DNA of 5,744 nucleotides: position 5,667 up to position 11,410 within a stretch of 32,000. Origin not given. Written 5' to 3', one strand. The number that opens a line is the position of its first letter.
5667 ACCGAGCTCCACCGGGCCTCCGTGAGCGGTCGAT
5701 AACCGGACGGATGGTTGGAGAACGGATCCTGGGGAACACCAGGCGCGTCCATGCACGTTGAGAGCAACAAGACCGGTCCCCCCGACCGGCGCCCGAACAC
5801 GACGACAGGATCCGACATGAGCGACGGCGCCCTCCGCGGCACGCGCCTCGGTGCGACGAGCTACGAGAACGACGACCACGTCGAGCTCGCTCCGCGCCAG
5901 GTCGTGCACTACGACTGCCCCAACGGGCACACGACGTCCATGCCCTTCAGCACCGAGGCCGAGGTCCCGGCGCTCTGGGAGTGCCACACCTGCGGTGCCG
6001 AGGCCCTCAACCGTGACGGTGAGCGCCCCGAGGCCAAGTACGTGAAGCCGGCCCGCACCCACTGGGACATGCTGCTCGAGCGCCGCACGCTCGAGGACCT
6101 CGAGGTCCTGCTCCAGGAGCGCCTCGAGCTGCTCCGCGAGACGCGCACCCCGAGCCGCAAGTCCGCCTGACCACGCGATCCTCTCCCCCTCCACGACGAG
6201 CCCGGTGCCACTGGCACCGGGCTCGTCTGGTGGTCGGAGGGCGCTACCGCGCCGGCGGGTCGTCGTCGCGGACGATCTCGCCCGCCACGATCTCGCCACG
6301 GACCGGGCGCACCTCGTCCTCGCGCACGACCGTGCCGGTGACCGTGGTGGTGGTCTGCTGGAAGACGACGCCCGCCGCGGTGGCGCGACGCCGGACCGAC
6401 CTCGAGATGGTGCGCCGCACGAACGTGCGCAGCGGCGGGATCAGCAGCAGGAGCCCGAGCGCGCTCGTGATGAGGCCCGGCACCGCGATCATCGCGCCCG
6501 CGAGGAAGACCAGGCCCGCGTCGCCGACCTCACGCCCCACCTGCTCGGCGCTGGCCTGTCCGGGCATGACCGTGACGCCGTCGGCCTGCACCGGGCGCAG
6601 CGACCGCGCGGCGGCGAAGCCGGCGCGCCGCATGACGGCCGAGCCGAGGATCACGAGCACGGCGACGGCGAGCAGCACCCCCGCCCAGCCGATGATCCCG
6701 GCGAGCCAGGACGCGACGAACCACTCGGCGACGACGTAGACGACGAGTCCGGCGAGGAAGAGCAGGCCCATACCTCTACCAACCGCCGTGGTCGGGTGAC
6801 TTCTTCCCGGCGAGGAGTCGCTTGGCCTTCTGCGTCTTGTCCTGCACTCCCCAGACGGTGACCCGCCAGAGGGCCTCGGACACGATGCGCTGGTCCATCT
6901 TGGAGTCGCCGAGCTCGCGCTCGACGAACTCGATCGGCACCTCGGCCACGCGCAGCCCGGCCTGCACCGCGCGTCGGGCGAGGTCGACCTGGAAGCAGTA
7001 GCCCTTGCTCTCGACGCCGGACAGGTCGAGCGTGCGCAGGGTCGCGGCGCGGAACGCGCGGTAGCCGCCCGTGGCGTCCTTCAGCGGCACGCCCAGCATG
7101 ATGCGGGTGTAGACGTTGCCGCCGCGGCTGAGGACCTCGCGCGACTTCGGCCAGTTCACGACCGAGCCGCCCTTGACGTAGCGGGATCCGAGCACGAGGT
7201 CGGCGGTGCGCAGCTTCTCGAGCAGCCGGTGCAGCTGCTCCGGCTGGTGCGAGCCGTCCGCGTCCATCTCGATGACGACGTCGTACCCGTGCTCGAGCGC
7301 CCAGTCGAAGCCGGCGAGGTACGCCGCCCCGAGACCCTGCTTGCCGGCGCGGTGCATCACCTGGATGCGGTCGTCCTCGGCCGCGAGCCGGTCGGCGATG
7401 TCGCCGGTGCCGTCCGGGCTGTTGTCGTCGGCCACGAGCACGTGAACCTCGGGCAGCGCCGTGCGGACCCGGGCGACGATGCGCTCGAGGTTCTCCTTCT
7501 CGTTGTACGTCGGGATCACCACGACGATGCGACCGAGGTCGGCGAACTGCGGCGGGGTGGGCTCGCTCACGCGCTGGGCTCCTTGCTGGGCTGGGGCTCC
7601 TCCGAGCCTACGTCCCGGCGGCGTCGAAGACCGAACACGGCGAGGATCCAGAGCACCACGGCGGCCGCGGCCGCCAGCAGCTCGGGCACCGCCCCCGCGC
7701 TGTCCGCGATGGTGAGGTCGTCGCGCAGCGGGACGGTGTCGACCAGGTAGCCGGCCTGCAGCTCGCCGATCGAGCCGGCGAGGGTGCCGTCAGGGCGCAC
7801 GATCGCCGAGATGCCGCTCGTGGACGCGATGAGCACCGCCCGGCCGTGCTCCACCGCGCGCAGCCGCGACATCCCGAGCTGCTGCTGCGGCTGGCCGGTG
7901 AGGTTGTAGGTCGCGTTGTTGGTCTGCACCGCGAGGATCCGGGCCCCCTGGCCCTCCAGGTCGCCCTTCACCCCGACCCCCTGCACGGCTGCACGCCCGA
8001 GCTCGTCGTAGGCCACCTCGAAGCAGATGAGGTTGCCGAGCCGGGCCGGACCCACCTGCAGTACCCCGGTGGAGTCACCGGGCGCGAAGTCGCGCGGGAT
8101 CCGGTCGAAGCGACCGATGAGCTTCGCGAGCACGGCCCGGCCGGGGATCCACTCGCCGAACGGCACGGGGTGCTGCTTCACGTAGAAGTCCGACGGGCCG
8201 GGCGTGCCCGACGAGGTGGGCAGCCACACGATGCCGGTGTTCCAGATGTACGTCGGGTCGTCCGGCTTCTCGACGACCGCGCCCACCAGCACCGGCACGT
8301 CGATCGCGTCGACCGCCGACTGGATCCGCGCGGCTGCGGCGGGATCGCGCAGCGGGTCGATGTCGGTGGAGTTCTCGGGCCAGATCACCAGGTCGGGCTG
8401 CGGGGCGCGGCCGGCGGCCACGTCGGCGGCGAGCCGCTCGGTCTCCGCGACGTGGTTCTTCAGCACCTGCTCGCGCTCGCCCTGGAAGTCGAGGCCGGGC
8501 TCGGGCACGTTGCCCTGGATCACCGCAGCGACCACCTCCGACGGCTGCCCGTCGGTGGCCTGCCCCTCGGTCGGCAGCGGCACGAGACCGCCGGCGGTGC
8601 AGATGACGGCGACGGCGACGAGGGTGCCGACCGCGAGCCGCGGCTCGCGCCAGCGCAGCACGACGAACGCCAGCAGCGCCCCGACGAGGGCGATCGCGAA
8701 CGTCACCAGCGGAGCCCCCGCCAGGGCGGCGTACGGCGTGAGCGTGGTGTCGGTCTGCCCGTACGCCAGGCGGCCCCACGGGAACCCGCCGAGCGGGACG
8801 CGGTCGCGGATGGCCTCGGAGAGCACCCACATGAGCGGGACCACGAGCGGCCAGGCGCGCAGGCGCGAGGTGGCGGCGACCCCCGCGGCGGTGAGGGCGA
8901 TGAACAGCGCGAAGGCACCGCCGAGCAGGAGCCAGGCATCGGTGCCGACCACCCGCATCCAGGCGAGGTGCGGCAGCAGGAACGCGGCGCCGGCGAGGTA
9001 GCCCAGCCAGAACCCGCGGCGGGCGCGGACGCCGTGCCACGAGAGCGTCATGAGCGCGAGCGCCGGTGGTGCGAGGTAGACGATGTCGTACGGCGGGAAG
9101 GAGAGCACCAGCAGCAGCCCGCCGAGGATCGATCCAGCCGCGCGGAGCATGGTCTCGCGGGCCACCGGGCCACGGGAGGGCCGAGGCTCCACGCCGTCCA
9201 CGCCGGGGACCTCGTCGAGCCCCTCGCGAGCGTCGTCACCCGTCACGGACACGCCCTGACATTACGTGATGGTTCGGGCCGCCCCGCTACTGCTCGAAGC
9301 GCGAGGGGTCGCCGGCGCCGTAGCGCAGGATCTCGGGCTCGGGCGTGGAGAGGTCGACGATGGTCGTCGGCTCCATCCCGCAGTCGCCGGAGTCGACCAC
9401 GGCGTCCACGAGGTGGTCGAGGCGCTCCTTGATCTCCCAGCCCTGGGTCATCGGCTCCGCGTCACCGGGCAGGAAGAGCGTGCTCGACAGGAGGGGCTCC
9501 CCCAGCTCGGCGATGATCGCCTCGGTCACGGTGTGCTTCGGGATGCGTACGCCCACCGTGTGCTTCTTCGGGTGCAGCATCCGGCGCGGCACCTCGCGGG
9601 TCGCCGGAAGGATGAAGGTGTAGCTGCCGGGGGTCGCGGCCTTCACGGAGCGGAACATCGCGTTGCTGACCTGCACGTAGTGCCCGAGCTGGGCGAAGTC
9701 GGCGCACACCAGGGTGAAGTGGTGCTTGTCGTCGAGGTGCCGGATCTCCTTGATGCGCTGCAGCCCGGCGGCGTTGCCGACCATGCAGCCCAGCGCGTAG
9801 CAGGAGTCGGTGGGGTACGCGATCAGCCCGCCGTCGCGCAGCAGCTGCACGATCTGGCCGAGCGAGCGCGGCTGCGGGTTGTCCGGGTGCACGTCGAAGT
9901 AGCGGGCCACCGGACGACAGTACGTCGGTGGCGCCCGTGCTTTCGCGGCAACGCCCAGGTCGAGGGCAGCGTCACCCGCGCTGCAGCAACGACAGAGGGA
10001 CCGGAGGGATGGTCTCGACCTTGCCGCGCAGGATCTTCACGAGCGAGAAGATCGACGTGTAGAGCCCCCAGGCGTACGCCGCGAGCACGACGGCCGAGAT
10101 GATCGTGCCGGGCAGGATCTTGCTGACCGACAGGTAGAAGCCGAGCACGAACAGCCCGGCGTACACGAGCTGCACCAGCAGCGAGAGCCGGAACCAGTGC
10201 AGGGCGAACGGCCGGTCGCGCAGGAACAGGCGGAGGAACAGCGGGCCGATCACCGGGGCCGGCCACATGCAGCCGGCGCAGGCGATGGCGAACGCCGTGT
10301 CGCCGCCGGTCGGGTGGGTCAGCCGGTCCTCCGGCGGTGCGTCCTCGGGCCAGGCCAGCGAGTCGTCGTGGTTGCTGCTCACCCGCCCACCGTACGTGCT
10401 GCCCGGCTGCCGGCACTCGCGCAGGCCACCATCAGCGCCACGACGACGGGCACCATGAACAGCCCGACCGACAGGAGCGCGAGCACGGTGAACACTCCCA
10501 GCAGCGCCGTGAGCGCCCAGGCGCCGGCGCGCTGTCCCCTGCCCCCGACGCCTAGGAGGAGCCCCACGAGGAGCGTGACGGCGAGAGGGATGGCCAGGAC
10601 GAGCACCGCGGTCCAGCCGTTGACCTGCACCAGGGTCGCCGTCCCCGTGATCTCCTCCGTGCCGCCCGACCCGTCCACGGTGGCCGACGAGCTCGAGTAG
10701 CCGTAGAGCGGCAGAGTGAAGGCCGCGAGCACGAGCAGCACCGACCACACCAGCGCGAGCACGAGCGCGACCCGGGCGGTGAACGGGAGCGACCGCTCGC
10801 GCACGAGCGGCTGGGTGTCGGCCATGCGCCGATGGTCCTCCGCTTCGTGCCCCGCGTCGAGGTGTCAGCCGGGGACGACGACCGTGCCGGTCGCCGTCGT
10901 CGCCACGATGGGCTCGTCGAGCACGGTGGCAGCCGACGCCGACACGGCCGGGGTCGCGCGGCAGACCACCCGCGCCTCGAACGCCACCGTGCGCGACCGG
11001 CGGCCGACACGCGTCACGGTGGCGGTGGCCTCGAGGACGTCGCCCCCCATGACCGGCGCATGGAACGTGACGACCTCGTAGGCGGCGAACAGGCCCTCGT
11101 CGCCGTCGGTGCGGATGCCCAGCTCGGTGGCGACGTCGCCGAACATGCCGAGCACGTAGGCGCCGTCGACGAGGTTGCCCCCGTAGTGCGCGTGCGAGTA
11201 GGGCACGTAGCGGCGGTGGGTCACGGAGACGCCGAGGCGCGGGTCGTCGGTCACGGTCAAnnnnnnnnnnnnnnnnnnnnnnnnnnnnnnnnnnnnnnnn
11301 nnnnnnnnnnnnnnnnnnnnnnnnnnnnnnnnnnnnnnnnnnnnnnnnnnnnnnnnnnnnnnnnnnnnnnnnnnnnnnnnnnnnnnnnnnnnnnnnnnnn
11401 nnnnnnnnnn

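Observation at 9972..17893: Lysine to 3,5-diaminohexanoate operon that contains Kal but lacks the Kce step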

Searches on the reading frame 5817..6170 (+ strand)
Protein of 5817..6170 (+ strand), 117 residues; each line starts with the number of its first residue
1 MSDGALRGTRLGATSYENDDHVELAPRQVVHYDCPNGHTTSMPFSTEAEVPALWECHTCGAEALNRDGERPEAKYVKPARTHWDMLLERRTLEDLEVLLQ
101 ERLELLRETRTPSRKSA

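Call 9: search_protein_families(library=pfam, proteins=[window:5817-6170:+], max_evalue=0.001)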
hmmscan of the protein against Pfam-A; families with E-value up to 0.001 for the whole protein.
window:5817-6170:+ (117 aa): 1 family
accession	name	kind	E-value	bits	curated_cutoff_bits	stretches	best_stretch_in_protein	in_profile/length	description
PF13397.12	RbpA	-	2.6e-43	147.3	25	1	5-107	2-105/105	RNA polymerase-binding protein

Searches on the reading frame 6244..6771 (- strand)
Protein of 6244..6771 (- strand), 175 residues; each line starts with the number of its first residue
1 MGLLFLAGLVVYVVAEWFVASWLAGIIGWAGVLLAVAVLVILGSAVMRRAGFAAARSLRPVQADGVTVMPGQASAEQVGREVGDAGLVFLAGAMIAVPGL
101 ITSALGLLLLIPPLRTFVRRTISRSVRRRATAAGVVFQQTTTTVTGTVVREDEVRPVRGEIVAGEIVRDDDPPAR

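Call 9: search_protein_families(library=pfam, proteins=[window:6244-6771:-], max_evalue=0.001)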
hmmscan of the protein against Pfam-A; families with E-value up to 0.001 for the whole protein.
window:6244-6771:- (175 aa): 1 family
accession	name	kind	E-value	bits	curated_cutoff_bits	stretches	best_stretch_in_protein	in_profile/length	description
PF04186.18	FxsA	-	7.8e-19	68.2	25.2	1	9-124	3-108/109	FxsA cytoplasmic membrane protein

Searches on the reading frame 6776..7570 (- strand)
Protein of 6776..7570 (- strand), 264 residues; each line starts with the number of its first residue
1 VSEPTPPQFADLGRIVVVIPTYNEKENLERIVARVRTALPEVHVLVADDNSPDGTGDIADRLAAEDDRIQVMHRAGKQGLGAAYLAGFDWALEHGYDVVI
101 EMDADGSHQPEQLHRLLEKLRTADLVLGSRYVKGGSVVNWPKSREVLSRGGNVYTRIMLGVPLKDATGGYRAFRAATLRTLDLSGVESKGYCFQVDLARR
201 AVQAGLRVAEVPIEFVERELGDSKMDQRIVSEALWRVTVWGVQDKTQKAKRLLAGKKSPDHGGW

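Call 9: search_protein_families(library=pfam, proteins=[window:6776-7570:-], max_evalue=0.001)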
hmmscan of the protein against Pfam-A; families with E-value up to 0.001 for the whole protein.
window:6776-7570:- (264 aa): 2 families
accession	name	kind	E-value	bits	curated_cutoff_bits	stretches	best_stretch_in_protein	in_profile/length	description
PF00535.33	Glycos_transf_2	-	2e-33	116.2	23.3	1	17-178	2-164/168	Glycosyl transferase family 2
PF13641.12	Glyco_tranf_2_3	-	2.4e-06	28.2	27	1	15-219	3-212/230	Glycosyltransferase like family 2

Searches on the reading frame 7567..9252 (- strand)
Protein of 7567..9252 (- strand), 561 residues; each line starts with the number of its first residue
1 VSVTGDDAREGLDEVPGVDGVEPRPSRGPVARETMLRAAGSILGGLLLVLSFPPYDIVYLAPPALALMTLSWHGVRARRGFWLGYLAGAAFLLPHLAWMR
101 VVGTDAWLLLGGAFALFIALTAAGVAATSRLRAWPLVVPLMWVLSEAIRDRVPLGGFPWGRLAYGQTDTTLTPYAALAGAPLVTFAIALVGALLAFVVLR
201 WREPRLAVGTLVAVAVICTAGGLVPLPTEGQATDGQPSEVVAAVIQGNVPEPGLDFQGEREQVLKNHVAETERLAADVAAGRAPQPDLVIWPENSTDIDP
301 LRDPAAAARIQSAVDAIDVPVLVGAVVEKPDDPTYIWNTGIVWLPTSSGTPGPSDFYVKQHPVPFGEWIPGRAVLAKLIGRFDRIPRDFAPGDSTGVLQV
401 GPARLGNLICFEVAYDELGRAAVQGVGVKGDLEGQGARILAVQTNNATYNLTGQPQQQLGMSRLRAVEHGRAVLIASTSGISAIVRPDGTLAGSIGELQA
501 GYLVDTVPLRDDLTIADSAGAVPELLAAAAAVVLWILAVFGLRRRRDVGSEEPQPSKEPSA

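Call 9: search_protein_families(library=pfam, proteins=[window:7567-9252:-], max_evalue=0.001)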
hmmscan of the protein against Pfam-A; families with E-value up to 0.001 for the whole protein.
window:7567-9252:- (561 aa): 2 families
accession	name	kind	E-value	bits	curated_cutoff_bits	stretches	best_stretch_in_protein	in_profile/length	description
PF20154.4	LNT_N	-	1.3e-30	107.1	27.1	1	45-193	2-159/159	Apolipoprotein N-acyltransferase N-terminal domain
PF00795.27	CN_hydrolase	-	1.7e-12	47.7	23.2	1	242-509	2-248/256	Carbon-nitrogen hydrolase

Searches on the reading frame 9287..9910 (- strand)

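Call 6: search_protein_families(library=pfam, proteins=[window:9287-9910:-], max_evalue=0.01)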
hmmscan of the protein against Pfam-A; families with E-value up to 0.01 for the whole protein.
window:9287-9910:- (207 aa): 1 family
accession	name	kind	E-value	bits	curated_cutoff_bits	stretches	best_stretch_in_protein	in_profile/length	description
PF01300.24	Sua5_yciO_yrdC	-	1.7e-44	151.9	25.1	1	23-198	2-178/178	Telomere recombination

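Call 7: search_protein_families(library=ncbifam, proteins=[window:9287-9910:-], max_evalue=0.01)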
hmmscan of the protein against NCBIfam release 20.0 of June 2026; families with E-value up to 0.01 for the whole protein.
window:9287-9910:- (207 aa): 2 families
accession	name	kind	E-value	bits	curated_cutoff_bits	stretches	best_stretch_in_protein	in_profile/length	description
TIGR00057.1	TIGR00057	equivalog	6.5e-52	175.7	123.2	1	7-201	1-194/202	L-threonylcarbamoyladenylate synthase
NF007919.1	PRK10634.1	equivalog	3.9e-22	78.6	175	1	21-189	2-171/176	L-threonylcarbamoyladenylate synthase type 1 TsaC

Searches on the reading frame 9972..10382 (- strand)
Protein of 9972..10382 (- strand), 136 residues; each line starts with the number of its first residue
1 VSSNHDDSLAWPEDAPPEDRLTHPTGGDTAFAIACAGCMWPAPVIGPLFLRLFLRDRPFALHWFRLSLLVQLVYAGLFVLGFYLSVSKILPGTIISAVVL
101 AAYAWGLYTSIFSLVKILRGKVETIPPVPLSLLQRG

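Call 6: search_protein_families(library=pfam, proteins=[window:9972-10382:-], max_evalue=0.01)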
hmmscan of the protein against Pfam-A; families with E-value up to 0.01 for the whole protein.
window:9972-10382:- (136 aa): 0 families

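Call 7: search_protein_families(library=ncbifam, proteins=[window:9972-10382:-], max_evalue=0.01)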
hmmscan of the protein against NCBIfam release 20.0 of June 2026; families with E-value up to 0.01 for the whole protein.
window:9972-10382:- (136 aa): 0 families

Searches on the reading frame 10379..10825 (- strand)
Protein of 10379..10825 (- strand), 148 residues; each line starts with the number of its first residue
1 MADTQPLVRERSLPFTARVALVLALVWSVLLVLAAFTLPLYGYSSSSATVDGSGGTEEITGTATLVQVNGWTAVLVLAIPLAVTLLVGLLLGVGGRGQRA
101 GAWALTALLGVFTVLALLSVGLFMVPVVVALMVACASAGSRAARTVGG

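Call 6: search_protein_families(library=pfam, proteins=[window:10379-10825:-], max_evalue=0.01)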
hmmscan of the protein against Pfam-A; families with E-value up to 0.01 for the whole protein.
window:10379-10825:- (148 aa): 0 families

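Call 7: search_protein_families(library=ncbifam, proteins=[window:10379-10825:-], max_evalue=0.01)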
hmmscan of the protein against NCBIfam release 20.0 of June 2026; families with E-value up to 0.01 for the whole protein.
window:10379-10825:- (148 aa): 0 families

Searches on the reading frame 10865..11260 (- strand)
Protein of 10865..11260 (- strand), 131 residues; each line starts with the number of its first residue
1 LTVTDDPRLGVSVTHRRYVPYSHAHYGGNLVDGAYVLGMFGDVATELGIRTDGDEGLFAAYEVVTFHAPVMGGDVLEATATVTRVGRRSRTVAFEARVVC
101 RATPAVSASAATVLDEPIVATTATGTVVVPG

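Call 6: search_protein_families(library=pfam, proteins=[window:10865-11260:-], max_evalue=0.01)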
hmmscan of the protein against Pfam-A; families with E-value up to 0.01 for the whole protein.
window:10865-11260:- (131 aa): 1 family
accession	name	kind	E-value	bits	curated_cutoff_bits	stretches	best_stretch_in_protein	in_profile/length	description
PF03061.28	4HBT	-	1e-06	29.4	20.6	1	43-96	16-70/79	Thioesterase superfamily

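Call 7: search_protein_families(library=ncbifam, proteins=[window:10865-11260:-], max_evalue=0.01)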
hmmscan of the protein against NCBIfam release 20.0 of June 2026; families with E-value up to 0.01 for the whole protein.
window:10865-11260:- (131 aa): 3 families
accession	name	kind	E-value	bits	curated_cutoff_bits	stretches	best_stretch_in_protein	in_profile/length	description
NF052388.1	Lys_ferment_KAL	equivalog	7e-56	187.8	160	1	12-130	2-120/120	3-aminobutyryl-CoA ammonia lyase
NF052389.1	Lys_KAL_CLE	exception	6.5e-40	137.2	725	1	9-130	1-124/440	bifunctional 3-aminobutyryl-CoA ammonia lyase/3-keto-5-aminohexanoate cleavage enzyme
NF040621.1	Dietz_HadA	exception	0.00084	19.7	200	1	64-114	75-127/132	(3R)-hydroxyacyl-ACP dehydratase subunit HadA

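Call 30: search_solved_structures(query=window:10865-11260:-, max_evalue=0.01, show_alignments=1)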
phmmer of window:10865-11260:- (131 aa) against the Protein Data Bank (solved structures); distinct sequences matched with E-value up to 0.01: 2.
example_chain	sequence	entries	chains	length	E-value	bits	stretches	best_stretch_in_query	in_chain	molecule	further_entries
4mtu_A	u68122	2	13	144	1.2e-20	77.4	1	9-129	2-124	Beta-alanyl-CoA:ammonia lyase 2 | beta-Alanyl-CoA:Ammonia Lyase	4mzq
2gvh_A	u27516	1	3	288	9.8e-05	26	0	36-95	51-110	AGR_L_2016p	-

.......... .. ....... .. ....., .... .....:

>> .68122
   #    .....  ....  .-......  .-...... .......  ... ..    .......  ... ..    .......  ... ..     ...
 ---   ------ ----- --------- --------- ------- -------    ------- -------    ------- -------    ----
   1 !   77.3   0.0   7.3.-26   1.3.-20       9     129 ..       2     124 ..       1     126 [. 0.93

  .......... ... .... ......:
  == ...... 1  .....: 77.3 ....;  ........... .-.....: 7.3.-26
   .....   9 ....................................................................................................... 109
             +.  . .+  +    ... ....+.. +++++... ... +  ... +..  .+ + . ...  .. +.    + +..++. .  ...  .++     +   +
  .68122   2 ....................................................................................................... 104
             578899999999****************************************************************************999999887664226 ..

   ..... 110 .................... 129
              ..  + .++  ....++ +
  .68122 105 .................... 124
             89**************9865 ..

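Call 39: find_homologous_proteins(query=window:10865-11260:-, max_evalue=0.00001)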
Query window:10865-11260:- (131 aa): 8000 proteins with E <= 0.00001 among 8000 candidates; the best 120 are listed.
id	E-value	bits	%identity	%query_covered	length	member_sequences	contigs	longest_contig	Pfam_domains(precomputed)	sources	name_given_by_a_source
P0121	5.7e-73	261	95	98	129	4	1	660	PF03061.29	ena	-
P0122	6.7e-73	261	95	98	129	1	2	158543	PF03061.29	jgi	jgi:3-aminobutyryl-CoA ammonia-lyase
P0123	3.3e-72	259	95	98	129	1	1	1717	PF03061.29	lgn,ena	-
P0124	4.8e-72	258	94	98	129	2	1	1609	PF03061.29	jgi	jgi:3-aminobutyryl-CoA ammonia-lyase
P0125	1.2e-71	257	93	98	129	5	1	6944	PF03061.29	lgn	-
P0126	2.6e-71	256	94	97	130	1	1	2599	PF03061.29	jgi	-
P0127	8.5e-71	254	93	98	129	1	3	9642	PF03061.29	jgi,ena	-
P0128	6.7e-70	251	91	98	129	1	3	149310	PF03061.29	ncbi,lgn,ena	ncbi:MAG: hotdog domain-containing protein [Candidatus Nanopelagicales bacterium]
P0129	8.6e-69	247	91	98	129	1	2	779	PF03061.29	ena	-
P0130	2.8e-68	246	91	98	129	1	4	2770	PF03061.29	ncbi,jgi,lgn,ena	-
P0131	3.2e-68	246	91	98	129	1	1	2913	PF03061.29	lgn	-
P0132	3.3e-68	246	90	98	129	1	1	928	PF03061.29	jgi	jgi:3-aminobutyryl-CoA ammonia-lyase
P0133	5.7e-68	245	90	98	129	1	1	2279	PF03061.29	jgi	jgi:3-aminobutyryl-CoA ammonia-lyase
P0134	9.5e-68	244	89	98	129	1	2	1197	PF03061.29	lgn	-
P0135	1.0e-67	244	91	87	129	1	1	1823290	PF03061.29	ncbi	-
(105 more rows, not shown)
